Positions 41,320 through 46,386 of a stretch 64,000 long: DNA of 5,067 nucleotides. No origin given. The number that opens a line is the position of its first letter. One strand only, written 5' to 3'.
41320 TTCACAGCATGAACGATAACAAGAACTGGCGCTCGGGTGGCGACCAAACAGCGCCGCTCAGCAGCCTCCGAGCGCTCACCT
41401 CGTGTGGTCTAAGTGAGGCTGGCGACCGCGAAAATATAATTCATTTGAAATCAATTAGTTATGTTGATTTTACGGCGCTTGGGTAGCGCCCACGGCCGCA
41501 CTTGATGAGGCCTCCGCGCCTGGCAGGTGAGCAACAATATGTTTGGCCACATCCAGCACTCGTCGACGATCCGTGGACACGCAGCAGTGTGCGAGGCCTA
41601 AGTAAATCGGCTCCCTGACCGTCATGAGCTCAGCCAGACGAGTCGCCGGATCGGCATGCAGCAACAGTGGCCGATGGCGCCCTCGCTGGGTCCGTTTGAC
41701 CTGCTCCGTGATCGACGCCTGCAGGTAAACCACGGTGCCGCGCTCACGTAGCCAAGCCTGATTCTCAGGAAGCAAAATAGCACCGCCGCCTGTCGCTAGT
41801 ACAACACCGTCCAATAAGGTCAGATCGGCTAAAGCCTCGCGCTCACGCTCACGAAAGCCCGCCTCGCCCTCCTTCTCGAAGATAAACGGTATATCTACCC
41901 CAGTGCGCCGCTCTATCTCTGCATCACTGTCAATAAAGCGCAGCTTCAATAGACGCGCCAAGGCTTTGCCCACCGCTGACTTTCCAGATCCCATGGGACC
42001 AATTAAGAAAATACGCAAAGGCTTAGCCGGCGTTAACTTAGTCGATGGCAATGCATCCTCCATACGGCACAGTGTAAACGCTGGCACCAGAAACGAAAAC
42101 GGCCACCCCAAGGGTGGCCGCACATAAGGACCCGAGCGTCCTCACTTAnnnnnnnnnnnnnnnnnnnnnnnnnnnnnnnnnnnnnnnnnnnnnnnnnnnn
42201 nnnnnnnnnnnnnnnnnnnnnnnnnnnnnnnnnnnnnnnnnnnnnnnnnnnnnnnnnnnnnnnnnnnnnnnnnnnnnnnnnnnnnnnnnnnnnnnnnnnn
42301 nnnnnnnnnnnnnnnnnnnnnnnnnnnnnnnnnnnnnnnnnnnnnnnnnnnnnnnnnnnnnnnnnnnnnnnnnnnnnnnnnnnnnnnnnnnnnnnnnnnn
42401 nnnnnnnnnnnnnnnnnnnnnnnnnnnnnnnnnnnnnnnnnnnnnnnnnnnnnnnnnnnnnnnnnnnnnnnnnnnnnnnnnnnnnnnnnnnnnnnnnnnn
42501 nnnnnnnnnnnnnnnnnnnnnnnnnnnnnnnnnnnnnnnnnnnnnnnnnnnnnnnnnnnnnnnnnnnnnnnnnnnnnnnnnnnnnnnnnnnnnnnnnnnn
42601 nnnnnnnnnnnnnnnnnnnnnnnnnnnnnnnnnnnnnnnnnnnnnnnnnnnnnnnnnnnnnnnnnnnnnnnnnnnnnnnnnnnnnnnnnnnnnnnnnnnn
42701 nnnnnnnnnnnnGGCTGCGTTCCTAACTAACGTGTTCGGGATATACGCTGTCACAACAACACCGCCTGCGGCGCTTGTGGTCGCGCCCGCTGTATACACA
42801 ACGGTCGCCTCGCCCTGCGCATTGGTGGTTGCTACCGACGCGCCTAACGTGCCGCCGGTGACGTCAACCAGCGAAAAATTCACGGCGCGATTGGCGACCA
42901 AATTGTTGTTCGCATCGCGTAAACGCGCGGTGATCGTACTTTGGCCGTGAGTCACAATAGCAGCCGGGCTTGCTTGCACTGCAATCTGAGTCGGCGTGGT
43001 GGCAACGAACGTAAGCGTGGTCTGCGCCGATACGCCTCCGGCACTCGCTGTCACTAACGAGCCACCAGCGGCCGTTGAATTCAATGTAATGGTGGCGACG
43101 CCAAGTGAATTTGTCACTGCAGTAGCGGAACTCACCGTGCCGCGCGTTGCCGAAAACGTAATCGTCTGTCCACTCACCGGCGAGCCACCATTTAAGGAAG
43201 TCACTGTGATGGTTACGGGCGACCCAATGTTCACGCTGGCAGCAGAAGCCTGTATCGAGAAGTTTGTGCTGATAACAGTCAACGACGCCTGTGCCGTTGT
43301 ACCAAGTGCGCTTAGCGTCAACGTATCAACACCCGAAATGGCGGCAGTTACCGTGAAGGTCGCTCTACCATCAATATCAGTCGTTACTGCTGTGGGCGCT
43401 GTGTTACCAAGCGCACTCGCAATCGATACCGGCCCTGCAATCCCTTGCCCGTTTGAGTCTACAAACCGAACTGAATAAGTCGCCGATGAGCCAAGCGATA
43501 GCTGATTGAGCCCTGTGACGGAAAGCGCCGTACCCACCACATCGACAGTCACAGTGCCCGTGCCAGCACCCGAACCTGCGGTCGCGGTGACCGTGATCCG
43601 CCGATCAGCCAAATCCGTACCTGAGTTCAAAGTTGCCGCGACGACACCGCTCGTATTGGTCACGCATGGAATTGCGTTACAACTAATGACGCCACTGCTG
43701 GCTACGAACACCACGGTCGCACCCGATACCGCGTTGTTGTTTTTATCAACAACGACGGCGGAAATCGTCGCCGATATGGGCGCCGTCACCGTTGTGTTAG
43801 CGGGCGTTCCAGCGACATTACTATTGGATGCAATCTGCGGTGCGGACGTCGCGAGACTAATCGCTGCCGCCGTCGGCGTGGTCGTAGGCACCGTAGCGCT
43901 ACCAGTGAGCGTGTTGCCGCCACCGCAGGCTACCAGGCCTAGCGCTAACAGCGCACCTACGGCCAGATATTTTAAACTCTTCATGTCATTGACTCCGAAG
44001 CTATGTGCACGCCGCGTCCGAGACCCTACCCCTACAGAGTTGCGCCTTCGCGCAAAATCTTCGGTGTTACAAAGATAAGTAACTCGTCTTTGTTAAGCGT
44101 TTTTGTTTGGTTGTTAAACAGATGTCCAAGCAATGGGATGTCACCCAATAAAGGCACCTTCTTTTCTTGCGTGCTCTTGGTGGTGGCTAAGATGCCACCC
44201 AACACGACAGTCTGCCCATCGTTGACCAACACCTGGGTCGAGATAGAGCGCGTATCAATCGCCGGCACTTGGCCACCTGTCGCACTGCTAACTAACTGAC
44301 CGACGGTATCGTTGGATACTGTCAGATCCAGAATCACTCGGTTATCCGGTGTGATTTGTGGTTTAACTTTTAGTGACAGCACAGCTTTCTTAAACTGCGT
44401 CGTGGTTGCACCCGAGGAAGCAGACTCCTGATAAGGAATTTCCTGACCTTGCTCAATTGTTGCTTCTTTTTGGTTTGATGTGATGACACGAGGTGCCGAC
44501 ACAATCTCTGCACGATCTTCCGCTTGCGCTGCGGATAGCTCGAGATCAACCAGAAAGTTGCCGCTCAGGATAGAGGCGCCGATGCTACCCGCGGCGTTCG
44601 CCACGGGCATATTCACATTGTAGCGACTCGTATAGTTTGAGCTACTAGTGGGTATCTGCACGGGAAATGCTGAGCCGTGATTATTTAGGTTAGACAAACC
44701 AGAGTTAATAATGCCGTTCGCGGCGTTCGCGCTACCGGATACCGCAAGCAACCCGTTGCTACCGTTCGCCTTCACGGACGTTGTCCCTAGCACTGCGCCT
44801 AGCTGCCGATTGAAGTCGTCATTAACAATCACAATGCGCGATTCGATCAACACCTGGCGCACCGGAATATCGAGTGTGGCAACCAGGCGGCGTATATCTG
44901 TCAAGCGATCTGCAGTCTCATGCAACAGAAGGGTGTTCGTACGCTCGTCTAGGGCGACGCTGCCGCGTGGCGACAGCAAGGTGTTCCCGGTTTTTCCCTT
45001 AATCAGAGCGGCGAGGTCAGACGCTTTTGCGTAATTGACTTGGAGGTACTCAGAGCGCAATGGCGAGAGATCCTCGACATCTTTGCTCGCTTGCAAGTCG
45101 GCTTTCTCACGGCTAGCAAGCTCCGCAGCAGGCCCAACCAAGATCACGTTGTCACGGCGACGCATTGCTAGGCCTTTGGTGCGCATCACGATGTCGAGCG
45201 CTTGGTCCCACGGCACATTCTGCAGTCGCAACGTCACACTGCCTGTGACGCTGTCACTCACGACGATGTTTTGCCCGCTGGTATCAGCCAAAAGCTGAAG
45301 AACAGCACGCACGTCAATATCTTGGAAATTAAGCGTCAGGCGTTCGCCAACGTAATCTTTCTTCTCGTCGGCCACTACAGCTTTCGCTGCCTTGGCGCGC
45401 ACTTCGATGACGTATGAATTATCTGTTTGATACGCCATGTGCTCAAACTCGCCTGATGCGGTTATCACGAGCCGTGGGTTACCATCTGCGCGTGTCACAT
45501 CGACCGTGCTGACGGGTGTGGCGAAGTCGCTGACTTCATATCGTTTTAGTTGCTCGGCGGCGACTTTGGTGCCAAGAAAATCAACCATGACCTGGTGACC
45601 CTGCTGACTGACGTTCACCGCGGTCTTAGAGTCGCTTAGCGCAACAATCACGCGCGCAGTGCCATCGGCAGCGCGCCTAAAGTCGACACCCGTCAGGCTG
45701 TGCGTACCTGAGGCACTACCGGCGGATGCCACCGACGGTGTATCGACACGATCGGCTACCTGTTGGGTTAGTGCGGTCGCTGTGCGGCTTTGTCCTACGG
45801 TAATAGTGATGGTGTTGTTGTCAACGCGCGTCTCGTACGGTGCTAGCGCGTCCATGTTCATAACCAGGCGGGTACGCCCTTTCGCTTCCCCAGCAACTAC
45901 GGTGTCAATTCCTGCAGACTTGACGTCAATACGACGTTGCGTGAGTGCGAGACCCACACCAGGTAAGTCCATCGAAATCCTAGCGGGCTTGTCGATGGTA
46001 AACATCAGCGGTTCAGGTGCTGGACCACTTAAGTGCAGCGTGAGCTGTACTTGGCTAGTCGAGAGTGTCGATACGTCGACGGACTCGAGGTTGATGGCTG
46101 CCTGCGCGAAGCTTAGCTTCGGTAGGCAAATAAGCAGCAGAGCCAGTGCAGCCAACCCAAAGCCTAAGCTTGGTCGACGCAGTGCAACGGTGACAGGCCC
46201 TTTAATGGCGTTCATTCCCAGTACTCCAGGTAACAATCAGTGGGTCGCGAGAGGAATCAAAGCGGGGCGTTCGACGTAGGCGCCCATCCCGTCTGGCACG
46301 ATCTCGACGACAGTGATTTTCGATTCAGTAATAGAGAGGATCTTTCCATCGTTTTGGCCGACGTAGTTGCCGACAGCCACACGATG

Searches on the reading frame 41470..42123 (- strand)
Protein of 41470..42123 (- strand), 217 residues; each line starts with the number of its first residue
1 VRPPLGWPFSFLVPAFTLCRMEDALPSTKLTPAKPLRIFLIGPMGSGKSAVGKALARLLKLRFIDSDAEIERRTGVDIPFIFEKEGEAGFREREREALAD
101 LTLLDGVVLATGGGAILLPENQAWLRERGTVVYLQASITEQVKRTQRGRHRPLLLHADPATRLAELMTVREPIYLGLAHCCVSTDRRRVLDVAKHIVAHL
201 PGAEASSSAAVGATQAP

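Call 6: search_protein_families(library=ncbifam, proteins=[window:41470-42123:-], max_evalue=0.01)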
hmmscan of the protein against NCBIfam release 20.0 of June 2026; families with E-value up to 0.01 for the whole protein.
window:41470-42123:- (217 aa): 18 families
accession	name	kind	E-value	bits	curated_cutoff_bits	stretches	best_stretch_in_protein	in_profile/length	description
NF003456.0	PRK05057.1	equivalog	7.5e-54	182.2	195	1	37-200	6-170/173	shikimate kinase AroK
NF010554.0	PRK13948.1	equivalog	1.3e-43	148.8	217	1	39-200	14-173/192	shikimate kinase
NF010552.0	PRK13946.1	equivalog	1.1e-42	145.8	186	1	37-204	25-191/198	shikimate kinase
NF010553.0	PRK13947.1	equivalog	2.9e-38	131.8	204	1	38-198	4-163/173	shikimate kinase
NF002988.0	PRK03731.1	equivalog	1.1e-34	119.6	161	1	37-201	4-169/174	shikimate kinase AroL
NF010555.0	PRK13949.1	equivalog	2.4e-29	102.6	180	1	37-184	3-153/175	shikimate kinase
NF010556.0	PRK13951.1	equivalog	3.8e-28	98.6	560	1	36-174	1-135/492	bifunctional shikimate kinase AroK/3-dehydroquinate synthase AroB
NF040667.1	hom_kin_desulfo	exception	7e-27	94.3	197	1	38-200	3-162/163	homoserine kinase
NF010627.0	PRK14021.1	equivalog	7.1e-27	94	565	1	37-196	8-170/542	bifunctional shikimate kinase/3-dehydroquinate synthase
NF006610.0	PRK09169.1-4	subfamily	2.3e-25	87.5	4299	1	38-194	2868-3023/3056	hypothetical protein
NF006015.0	PRK08154.1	subfamily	2e-23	83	204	1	30-200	131-302/314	anaerobic benzoate catabolism transcriptional regulator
NF001866.0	PRK00625.1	equivalog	1.3e-14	54.8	142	1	37-147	2-115/173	shikimate kinase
TIGR01313.1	therm_gnt_kin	subfamily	0.00026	20.8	113.75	1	39-67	2-30/164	gluconokinase, GntK/IdnK-type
NF004861.0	PRK06217.1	equivalog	0.00073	19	203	1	36-109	2-69/183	hypothetical protein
NF003745.1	PRK05342.1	equivalog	0.0017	17.3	359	1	38-68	112-142/418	ATP-dependent Clp protease ATP-binding subunit ClpX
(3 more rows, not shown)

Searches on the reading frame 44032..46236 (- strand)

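Call 6: search_protein_families(library=ncbifam, proteins=[window:44032-46236:-], max_evalue=0.01)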
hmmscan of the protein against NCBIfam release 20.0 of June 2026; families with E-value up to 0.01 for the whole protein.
window:44032-46236:- (734 aa): 9 families
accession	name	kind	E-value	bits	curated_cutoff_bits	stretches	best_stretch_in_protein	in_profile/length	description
TIGR02515.1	IV_pilus_PilQ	subfamily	4.4e-153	510.3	284.35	1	297-728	1-427/428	type IV pilus secretin PilQ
NF010083.0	PRK13568.1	equivalog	3.3e-100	335.8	554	2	536-729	224-418/419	DNA uptake porin HofQ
NF007851.2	PRK10560.1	exception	4.2e-80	269.5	598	2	539-728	219-409/412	DNA uptake porin HofQ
TIGR02517.1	type_II_gspD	equivalog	8.2e-71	239.2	351.35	2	416-732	292-594/600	type II secretion system secretin GspD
TIGR02516.1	type_III_yscC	equivalog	6e-39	133.9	238.45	1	421-729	195-462/463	type III secretion system outer membrane ring subunit SctC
TIGR02519.1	pilus_MshL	equivalog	1.4e-29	103.1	250.2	1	428-728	2-290/290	pilus (MSHA type) biogenesis protein MshL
NF011873.0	PRK15346.1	equivalog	9.7e-24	83.9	524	1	558-713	326-479/499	EscC/YscC/HrcC family type III secretion system outer membrane ring protein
NF042912.1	Amuc_1098_fam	equivalog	1.5e-22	79.5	750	1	657-728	725-796/805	Amuc_1098 family type IV pilus outer membrane protein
NF049961.1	GlcpCgpA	domain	0.0069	16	300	0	79-146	152-218/220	glycoprotein CgpA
